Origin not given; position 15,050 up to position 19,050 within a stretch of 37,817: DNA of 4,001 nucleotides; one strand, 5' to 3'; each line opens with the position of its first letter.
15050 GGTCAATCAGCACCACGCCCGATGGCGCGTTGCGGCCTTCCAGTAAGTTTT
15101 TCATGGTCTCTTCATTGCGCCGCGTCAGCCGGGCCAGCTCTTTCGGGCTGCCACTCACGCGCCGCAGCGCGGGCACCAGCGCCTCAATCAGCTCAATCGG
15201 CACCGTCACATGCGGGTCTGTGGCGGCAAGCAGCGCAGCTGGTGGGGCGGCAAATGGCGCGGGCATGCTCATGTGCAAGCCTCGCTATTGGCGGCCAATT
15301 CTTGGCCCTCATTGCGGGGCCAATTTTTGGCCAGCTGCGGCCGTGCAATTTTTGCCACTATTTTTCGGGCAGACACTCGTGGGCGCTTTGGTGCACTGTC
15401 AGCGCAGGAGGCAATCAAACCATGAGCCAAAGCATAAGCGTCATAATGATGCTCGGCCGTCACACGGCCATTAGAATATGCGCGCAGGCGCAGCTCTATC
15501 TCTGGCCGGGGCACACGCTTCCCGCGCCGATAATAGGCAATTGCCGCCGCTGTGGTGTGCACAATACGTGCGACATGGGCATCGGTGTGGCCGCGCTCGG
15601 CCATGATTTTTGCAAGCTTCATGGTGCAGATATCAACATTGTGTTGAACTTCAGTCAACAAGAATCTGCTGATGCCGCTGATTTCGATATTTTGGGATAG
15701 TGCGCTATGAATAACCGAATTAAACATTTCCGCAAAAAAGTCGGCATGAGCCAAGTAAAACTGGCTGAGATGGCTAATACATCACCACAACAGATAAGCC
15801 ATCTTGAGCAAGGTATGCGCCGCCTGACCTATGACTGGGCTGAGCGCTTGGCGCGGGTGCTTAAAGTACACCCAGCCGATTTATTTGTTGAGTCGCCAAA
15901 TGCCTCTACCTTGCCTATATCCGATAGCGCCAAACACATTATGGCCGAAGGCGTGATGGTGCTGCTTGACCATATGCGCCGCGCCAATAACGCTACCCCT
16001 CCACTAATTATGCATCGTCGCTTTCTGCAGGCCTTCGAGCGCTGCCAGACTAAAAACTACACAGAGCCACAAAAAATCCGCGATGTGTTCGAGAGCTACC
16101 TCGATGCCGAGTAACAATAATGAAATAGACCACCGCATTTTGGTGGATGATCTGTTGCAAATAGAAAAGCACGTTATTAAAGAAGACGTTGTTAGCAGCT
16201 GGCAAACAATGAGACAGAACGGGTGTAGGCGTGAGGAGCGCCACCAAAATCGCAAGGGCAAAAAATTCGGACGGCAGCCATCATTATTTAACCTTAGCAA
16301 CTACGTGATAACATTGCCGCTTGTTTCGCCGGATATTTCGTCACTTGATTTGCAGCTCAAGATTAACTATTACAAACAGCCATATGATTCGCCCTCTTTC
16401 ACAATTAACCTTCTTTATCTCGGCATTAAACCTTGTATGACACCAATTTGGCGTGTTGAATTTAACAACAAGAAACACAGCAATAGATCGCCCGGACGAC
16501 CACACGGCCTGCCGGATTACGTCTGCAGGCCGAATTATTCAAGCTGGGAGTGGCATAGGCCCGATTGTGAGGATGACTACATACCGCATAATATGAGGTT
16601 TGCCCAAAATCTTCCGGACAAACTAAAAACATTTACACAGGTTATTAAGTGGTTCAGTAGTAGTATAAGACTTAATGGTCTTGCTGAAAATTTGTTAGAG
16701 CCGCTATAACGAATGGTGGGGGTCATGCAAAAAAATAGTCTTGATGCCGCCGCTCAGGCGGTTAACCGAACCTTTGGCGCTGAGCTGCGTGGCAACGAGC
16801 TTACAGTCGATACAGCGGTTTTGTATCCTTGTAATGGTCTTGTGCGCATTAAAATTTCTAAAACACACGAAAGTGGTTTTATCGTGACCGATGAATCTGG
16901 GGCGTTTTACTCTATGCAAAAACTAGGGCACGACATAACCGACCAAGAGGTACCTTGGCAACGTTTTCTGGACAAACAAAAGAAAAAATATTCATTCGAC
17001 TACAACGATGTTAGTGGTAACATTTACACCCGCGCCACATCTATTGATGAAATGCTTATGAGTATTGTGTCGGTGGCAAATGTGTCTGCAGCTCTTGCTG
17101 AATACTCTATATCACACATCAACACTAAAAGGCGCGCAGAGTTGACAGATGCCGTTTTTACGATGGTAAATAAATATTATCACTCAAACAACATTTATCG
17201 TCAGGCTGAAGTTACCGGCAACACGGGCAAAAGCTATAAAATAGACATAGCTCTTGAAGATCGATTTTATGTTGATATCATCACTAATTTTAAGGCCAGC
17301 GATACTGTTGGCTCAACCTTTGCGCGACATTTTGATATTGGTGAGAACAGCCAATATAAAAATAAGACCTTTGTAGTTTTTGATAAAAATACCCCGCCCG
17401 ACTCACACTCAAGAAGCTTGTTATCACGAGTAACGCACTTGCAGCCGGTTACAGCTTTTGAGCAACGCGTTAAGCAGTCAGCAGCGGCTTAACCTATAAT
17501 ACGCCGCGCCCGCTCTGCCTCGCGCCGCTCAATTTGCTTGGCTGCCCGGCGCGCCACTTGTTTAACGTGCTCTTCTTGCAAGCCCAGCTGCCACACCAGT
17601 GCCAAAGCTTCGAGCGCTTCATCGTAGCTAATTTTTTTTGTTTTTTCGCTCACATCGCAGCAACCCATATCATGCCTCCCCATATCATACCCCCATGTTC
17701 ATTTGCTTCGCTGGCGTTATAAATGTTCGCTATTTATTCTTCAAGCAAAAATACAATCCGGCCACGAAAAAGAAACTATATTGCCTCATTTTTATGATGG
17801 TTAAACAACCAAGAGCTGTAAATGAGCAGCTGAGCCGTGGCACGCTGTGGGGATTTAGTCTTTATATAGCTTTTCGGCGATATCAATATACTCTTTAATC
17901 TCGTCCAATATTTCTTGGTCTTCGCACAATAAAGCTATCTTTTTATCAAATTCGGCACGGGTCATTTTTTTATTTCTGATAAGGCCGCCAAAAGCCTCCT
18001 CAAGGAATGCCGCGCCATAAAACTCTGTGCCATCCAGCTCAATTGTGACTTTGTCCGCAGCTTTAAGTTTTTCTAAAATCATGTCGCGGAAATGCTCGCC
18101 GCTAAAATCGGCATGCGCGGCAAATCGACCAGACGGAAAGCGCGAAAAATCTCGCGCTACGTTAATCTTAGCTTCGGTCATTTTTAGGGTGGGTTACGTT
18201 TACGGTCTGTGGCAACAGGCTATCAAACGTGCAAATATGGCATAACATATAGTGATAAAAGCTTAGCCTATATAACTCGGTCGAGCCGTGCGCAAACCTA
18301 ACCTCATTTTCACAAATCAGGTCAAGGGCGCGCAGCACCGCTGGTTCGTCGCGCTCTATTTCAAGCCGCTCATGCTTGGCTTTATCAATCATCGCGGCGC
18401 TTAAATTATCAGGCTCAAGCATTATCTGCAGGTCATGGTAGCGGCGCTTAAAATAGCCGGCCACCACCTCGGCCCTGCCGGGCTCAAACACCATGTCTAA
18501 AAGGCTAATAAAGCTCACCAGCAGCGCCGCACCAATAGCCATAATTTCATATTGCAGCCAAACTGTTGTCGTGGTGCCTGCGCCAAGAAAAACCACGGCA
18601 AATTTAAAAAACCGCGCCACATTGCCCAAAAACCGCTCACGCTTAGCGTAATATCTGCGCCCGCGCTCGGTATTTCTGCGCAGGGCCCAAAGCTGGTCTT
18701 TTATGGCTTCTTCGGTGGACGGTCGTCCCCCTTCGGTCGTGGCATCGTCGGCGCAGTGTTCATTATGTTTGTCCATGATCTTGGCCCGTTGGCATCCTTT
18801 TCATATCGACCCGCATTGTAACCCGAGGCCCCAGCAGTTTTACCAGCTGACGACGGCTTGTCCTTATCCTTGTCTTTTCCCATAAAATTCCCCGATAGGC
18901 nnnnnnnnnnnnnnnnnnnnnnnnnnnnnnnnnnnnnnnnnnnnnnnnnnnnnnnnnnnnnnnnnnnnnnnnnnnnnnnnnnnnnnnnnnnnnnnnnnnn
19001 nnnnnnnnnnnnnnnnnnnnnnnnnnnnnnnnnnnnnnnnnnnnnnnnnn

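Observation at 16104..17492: Two unknown proteins co-transcribed with the cI-like repressor (RexAB-position cassette)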

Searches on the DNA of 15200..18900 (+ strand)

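Call 8: search_dna_similar(query=window:15200-18900:+, collection=phages, mode=distant, max_rows=20)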
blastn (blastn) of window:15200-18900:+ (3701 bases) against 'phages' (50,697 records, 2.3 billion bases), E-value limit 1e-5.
No match.

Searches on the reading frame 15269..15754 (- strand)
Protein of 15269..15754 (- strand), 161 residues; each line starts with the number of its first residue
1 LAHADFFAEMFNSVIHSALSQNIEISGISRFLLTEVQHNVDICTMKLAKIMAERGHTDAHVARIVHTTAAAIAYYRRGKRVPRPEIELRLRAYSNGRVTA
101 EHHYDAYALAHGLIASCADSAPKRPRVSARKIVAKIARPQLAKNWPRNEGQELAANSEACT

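Call 4: search_protein_families(library=pfam, proteins=[window:15269-15754:-], max_evalue=1)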
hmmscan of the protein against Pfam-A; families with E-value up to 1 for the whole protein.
window:15269-15754:- (161 aa): 1 family
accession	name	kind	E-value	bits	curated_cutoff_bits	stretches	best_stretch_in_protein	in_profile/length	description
PF13443.12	HTH_26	-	0.21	12.3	22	1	46-86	1-43/63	Cro/C1-type HTH DNA-binding domain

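Call 6: search_protein_families(library=phrogs, proteins=[window:15269-15754:-], max_evalue=1)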
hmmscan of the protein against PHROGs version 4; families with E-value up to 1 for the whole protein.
window:15269-15754:- (161 aa): 7 families
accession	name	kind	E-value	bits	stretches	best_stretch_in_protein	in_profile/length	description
phrog_10248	-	unknown function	0.0096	17.8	1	46-102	5-61/103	-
phrog_296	-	integration and excision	0.017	14.8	1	37-97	222-283/626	DNA transposition protein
phrog_664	-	DNA, RNA and nucleotide metabolism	0.019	15.8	1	47-104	92-150/210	DNA binding protein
phrog_8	-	transcription regulation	0.043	14.2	1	9-85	48-119/346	transcriptional regulator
phrog_1469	-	tail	0.11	10.2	1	12-42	1852-1882/2607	baseplate wedge subunit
phrog_9704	-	unknown function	0.14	12.9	1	14-66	86-138/151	-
phrog_7452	-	unknown function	0.15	13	1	58-108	13-63/164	-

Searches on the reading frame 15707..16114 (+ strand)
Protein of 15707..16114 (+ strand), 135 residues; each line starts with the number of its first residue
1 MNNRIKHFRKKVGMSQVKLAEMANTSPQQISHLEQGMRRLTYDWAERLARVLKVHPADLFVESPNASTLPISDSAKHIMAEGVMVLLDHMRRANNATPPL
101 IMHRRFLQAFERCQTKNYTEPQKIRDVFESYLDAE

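Call 4: search_protein_families(library=pfam, proteins=[window:15707-16114:+], max_evalue=1)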
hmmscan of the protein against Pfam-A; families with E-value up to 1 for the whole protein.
window:15707-16114:+ (135 aa): 5 families
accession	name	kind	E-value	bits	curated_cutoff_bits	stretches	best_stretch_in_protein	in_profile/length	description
PF01381.28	HTH_3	-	2.2e-12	47.2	23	1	5-59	1-55/55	Helix-turn-helix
PF13560.12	HTH_31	-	5.6e-11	43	27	1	4-58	5-60/64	Helix-turn-helix domain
PF13443.12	HTH_26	-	1.3e-06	29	22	1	4-61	1-59/63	Cro/C1-type HTH DNA-binding domain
PF12844.13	HTH_19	-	1.9e-06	28.1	30.2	1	3-58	2-57/64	Helix-turn-helix domain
PF20432.4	Xre-like-HTH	-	0.077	13.7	25.8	1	6-52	16-62/63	Antitoxin Xre-like helix-turn-helix domain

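Call 5: search_protein_families(library=padloc, proteins=[window:15707-16114:+], max_evalue=1)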
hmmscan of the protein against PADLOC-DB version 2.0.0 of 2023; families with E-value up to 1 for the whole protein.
window:15707-16114:+ (135 aa): 20 families
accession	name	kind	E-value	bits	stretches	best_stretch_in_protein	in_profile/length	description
PDLC02926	HTH_VI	-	6.5e-12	43.6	1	2-89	3-90/92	-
PDLC03665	Control_protein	-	1.9e-07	29.3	1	3-60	11-69/77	control protein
PDLC04142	capH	-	1.6e-06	27.1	1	2-67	8-73/103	capH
PDLC03953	RmrA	-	3.3e-06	24.6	1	3-65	8-69/373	-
PDLC03951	RmrA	-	6.2e-06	23.4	1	3-62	11-69/400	-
PDLC03949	RmrA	-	1.1e-05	22.5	1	3-61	5-63/363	-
PDLC03946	RmrA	-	1.3e-05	22.2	1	2-64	4-65/357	-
PDLC03954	RmrA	-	5.8e-05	20.2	1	3-62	13-71/380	-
PDLC03536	REase_II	-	7.1e-05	20.6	1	4-92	14-98/237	Type II restriction enzyme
PDLC03944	RmrA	-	0.00017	18.8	1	3-65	9-70/384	-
PDLC03666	Control_protein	-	0.00023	19.5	1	6-60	12-66/77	control protein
PDLC03952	RmrA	-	0.00033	17.6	1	3-64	25-85/395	-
PDLC03948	RmrA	-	0.00083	16.3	1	3-63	11-70/397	-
PDLC03943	RmrA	-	0.0015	15.7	1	8-61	10-62/370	-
PDLC04775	PDC-M69A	-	0.002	16.6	1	3-64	10-71/113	-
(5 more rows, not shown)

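Call 6: search_protein_families(library=phrogs, proteins=[window:15707-16114:+], max_evalue=1)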
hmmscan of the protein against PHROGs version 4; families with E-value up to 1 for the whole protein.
window:15707-16114:+ (135 aa): 30 families (the best 25 are shown)
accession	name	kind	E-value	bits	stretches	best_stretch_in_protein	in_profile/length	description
phrog_5823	-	transcription regulation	6.8e-12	46.2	1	3-69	9-76/404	transcriptional regulator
phrog_3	-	transcription regulation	1e-11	46.3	1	1-116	89-208/430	transcriptional repressor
phrog_2439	-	transcription regulation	6.8e-10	39.3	1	3-63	10-70/367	transcriptional regulator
phrog_8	-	transcription regulation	8.2e-10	39.6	1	3-74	164-230/346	transcriptional regulator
phrog_2967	-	transcription regulation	4.4e-09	37.2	1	2-75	12-78/225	transcriptional regulator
phrog_4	-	transcription regulation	1e-08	35.6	1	2-63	138-195/400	transcriptional repressor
phrog_2104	-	unknown function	1.3e-07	32.8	1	3-56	42-94/103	-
phrog_7241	-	transcription regulation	8.2e-07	30.1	1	3-60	64-121/122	transcriptional regulator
phrog_2328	-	transcription regulation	1.4e-06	29.1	1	3-64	18-79/128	transcriptional repressor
phrog_1373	-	transcription regulation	6.5e-06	27.2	1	5-66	68-129/166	transcriptional regulator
phrog_1124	-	transcription regulation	9.4e-06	26.3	1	2-50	10-57/177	transcriptional regulator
phrog_1381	-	moron, auxiliary metabolic gene and host takeover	1.1e-05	25.9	1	7-55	20-68/264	plasmid antitoxin with HTH domain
phrog_35195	-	unknown function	0.001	19.7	1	2-69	4-72/159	-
phrog_6831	-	transcription regulation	0.0014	19.6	1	11-53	16-59/68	transcriptional regulator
phrog_147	-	transcription regulation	0.003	18.9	1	1-49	5-54/100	transcriptional regulator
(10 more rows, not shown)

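Call 7: search_protein_families(library=ncbifam, proteins=[window:15707-16114:+], max_evalue=1)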
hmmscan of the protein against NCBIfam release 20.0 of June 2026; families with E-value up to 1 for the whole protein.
window:15707-16114:+ (135 aa): 15 families
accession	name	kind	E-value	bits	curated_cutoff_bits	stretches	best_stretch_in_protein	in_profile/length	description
NF041951.1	phage_RstR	subfamily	7.8e-08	32.6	80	1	2-63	4-65/108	RstR family transcriptional repressor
TIGR03070.1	couple_hipB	subfamily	4.7e-07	29.7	71.65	1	4-45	6-47/58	type II toxin-antitoxin system Y4mF family antitoxin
NF047948.1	male_kill_WMK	equivalog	5.6e-06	26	300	1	3-65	165-227/300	WO male-killing family protein Wmk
TIGR03830.1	CxxCG_CxxCG_HTH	subfamily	2.5e-05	24.1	61.8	1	3-57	68-121/127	type II TA system antitoxin MqsA family protein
NF006015.0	PRK08154.1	subfamily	2.8e-05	23.4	204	1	1-65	31-95/314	anaerobic benzoate catabolism transcriptional regulator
NF007257.0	PRK09706.1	subfamily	6.7e-05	22.7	101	1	2-64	7-70/135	transcriptional repressor DicA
TIGR02607.1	antidote_HigA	equivalog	0.00043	20.1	47.7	1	10-56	17-63/81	HigA family addiction module antitoxin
NF038139.1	Reg_Aceta_RamB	equivalog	0.00047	18.9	700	1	3-61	5-62/465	acetate metabolism transcriptional regulator RamB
TIGR00270.2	TIGR00270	equivalog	0.00096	19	110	1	3-55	78-130/159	multiprotein bridging factor aMBF1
NF049845.1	Xre_ParS_antitoxin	subfamily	0.00097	19.2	90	1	5-55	7-57/112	type II RES/Xre toxin-antitoxin system antitoxin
NF007408.0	PRK09943.1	equivalog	0.0035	16.9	211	1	3-65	10-72/185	HTH-type transcriptional regulator PuuR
NF003162.0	PRK04140.1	equivalog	0.0051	15.9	263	1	3-54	129-180/317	transcriptional regulator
NF041493.1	MobT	equivalog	0.01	14.7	600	1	6-54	2-50/383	MobT family relaxase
NF046032.1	TransRegSlrRBacil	equivalog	0.034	14.2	250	1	5-60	6-62/149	HTH-type transcriptional regulator SlrR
TIGR01557.1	myb_SHAQKYF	subfamily_domain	0.072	13.4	29.3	1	102-129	10-37/57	myb-like DNA-binding domain, SHAQKYF class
